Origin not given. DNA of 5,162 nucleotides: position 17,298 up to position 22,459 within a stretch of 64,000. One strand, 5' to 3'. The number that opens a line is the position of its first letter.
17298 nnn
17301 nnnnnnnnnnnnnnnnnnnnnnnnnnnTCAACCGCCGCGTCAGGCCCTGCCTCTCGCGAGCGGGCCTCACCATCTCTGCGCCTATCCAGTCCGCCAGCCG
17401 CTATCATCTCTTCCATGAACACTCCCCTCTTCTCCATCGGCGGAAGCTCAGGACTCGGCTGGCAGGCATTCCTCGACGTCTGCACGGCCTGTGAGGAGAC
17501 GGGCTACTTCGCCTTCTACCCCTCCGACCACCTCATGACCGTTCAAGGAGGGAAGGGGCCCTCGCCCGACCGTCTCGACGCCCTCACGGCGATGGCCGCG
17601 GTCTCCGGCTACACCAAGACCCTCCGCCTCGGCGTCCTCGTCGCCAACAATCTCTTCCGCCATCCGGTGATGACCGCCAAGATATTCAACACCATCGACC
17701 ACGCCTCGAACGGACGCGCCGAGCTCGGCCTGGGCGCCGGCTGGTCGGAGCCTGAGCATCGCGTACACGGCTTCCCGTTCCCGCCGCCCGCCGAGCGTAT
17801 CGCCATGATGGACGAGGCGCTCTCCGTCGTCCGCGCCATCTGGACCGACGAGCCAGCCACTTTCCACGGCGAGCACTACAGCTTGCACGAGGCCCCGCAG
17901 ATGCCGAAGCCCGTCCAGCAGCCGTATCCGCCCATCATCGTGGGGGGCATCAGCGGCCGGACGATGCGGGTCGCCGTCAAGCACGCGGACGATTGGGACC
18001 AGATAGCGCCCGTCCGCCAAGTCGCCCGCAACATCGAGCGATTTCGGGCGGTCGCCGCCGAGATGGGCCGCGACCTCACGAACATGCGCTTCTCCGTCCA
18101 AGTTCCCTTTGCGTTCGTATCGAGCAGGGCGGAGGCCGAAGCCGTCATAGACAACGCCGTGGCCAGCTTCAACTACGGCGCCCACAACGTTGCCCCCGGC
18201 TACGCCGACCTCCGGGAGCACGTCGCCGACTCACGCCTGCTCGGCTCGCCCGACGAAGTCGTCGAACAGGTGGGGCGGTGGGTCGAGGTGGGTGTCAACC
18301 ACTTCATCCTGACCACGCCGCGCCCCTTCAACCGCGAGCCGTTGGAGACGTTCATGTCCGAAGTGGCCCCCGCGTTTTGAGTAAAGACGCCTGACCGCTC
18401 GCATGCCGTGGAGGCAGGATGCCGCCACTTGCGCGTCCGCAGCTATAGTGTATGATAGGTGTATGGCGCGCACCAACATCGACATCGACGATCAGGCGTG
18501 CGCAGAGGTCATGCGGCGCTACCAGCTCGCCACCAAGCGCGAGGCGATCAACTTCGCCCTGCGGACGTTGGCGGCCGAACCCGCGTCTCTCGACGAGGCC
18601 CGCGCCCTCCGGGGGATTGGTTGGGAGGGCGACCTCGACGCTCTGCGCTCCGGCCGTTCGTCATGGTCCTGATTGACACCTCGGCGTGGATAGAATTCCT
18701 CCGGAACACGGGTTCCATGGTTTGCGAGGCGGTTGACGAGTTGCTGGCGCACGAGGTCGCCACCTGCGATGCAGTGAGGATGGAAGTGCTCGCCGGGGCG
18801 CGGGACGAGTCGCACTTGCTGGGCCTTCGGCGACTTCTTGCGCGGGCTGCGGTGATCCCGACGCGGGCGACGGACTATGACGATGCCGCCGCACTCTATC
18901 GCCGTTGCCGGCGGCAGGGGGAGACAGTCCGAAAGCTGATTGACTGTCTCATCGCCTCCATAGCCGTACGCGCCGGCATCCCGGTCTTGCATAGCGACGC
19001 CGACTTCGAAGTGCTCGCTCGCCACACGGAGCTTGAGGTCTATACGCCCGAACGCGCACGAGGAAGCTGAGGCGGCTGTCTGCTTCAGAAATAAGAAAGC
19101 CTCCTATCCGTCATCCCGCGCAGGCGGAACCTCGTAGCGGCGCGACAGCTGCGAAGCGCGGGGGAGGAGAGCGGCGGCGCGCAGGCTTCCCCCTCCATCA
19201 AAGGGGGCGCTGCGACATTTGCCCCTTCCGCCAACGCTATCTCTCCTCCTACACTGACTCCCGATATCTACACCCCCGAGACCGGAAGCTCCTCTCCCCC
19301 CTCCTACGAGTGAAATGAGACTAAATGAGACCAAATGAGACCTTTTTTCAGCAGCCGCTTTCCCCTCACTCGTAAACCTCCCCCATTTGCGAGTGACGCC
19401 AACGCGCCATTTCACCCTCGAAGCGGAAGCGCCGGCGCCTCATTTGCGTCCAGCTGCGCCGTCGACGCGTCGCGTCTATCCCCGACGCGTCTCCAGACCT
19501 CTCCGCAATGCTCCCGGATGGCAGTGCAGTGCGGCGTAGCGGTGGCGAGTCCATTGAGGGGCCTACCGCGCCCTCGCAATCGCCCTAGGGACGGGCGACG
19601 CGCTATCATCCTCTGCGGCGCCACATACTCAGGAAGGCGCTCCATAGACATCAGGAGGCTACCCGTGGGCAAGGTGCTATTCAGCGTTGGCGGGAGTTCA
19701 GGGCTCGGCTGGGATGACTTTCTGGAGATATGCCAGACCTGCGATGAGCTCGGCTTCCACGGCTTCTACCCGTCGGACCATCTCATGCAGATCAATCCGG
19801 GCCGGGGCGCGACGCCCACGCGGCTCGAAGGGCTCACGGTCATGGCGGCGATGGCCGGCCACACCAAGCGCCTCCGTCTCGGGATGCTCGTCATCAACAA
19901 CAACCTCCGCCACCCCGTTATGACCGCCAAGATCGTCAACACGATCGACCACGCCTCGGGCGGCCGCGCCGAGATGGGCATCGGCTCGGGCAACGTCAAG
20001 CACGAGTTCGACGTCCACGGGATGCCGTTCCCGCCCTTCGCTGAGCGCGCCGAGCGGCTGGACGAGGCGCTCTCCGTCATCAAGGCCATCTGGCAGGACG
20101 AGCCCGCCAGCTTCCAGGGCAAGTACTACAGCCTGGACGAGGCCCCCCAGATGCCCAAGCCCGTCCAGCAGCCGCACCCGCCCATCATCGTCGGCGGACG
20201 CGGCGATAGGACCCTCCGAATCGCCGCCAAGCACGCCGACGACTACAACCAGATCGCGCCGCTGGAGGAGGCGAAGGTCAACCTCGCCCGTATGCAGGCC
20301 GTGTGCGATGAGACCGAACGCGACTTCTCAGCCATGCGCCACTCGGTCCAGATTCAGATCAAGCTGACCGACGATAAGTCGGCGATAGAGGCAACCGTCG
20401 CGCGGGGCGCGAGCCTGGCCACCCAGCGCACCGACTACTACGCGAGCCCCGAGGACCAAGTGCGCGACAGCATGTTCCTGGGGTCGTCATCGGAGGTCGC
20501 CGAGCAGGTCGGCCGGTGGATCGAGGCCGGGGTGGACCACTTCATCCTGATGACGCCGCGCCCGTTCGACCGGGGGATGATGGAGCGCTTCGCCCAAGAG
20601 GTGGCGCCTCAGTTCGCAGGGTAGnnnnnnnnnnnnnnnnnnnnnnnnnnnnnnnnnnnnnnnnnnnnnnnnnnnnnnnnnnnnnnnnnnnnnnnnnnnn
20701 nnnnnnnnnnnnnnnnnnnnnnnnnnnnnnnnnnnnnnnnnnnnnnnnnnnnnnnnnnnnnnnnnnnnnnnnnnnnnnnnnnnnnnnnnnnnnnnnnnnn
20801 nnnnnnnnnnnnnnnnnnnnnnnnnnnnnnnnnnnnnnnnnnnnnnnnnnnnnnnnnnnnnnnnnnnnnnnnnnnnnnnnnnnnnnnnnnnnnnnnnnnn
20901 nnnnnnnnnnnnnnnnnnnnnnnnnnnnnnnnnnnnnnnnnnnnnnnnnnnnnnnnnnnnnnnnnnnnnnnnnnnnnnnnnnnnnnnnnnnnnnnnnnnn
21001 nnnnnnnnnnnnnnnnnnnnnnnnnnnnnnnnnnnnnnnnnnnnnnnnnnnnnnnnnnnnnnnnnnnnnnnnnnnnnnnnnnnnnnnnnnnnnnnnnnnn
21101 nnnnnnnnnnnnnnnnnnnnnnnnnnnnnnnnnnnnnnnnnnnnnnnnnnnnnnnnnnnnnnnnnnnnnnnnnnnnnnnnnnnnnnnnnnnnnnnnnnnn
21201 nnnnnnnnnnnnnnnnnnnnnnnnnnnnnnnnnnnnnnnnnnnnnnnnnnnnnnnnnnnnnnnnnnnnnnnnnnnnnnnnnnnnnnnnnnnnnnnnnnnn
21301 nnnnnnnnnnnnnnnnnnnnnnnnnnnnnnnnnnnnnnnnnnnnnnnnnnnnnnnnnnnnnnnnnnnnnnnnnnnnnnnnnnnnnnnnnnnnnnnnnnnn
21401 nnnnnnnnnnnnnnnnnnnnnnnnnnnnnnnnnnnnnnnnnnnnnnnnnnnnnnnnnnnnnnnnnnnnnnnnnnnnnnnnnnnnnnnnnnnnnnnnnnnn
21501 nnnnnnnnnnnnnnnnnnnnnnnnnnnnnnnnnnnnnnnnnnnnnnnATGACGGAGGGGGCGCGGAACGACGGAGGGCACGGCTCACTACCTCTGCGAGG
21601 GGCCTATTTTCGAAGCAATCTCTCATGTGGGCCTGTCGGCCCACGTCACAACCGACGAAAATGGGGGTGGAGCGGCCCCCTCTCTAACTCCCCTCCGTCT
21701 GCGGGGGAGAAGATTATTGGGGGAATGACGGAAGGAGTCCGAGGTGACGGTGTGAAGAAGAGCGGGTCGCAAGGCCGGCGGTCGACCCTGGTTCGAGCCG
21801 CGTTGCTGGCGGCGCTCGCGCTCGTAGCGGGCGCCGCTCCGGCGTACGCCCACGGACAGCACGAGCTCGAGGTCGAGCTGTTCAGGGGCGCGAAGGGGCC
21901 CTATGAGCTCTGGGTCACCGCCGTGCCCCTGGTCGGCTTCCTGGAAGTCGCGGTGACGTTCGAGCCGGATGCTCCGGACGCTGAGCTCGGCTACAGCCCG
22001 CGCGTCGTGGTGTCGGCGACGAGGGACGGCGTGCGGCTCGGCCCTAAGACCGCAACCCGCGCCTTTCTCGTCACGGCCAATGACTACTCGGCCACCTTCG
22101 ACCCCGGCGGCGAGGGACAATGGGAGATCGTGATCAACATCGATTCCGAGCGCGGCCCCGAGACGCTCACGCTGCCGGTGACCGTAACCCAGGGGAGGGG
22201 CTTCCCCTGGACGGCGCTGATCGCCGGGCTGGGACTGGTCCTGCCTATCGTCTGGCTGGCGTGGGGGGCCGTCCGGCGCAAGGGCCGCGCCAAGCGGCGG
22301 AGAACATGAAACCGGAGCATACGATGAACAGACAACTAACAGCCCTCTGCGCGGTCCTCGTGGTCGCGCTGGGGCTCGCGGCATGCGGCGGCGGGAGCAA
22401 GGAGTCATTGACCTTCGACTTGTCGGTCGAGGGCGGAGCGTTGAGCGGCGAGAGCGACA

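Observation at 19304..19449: Same element, copy A: word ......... x3 with two downstream complements and a G-U-compatible stem change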

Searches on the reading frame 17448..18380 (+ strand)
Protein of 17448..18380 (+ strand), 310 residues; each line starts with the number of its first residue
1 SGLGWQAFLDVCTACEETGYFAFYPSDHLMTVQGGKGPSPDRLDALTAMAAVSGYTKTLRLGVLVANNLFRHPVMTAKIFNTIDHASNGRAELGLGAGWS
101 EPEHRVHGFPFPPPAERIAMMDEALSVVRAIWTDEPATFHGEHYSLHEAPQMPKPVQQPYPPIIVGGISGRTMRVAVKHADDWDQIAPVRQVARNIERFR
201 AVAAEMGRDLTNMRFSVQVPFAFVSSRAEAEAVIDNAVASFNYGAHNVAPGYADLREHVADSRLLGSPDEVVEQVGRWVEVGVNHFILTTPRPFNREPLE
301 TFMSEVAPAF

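Call 16: search_protein_families(library=pfam, proteins=[window:17448-18380:+], max_evalue=0.01)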
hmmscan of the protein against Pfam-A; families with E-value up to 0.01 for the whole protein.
window:17448-18380:+ (310 aa): 1 family
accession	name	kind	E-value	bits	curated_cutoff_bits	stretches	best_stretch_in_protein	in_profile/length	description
PF00296.26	Bac_luciferase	-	3.5e-56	191.3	27.9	1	5-285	22-314/314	Luciferase-like monooxygenase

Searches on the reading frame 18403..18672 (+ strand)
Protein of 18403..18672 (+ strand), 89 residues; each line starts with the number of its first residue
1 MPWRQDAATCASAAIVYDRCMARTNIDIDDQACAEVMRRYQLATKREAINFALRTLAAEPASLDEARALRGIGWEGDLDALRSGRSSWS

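Call 16: search_protein_families(library=pfam, proteins=[window:18403-18672:+], max_evalue=0.01)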
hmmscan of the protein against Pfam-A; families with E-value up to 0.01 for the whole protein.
window:18403-18672:+ (89 aa): 1 family
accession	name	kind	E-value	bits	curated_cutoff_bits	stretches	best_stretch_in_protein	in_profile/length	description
PF09957.15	VapB_antitoxin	-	3.1e-14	53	23.4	1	23-63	2-42/47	Bacterial antitoxin of type II TA system, VapB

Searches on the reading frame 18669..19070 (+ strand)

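Call 16: search_protein_families(library=pfam, proteins=[window:18669-19070:+], max_evalue=0.01)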
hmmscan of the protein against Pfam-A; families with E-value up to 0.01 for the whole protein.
window:18669-19070:+ (133 aa): 1 family
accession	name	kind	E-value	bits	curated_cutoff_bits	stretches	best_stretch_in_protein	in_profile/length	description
PF01850.27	PIN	-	4.5e-16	60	23.6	1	1-117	2-118/120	PIN domain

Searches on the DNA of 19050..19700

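Call 24: search_rna_families(source=window, start=19050, end=19700, threshold=evalue, max_evalue=10)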
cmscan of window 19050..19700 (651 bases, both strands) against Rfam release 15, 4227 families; matches with E-value up to 10: 1.
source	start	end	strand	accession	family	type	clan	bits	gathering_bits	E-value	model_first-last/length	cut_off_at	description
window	19459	19491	+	RF01333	CRISPR-DR20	Gene; CRISPR;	-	17.2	42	1.1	1-36/36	no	CRISPR RNA direct repeat element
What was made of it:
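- On Any Rfam RNA family: With the E-value threshold on 19050-19700, the only hit was a chance CRISPR-DR20 match outside the element, at 17 bits against a gathering score of 42 (call 24).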

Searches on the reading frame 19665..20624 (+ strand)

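Call 16: search_protein_families(library=pfam, proteins=[window:19665-20624:+], max_evalue=0.01)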
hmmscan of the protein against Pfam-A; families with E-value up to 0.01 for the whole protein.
window:19665-20624:+ (319 aa): 1 family
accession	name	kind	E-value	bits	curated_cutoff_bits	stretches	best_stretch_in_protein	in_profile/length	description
PF00296.26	Bac_luciferase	-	5.4e-55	187.4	27.9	1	13-292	18-314/314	Luciferase-like monooxygenase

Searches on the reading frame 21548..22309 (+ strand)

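Call 16: search_protein_families(library=pfam, proteins=[window:21548-22309:+], max_evalue=0.01)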
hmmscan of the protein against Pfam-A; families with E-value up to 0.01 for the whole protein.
window:21548-22309:+ (253 aa): 0 families

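Call 51: search_protein_families(library=pfam, proteins=[window:21548-22309:+], max_evalue=1)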
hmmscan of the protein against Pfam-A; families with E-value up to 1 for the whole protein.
window:21548-22309:+ (253 aa): 1 family
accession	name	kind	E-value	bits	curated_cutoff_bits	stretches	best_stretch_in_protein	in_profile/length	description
PF10784.15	Plasmid_stab_B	-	0.33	11.3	25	1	72-94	24-46/72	Plasmid stability protein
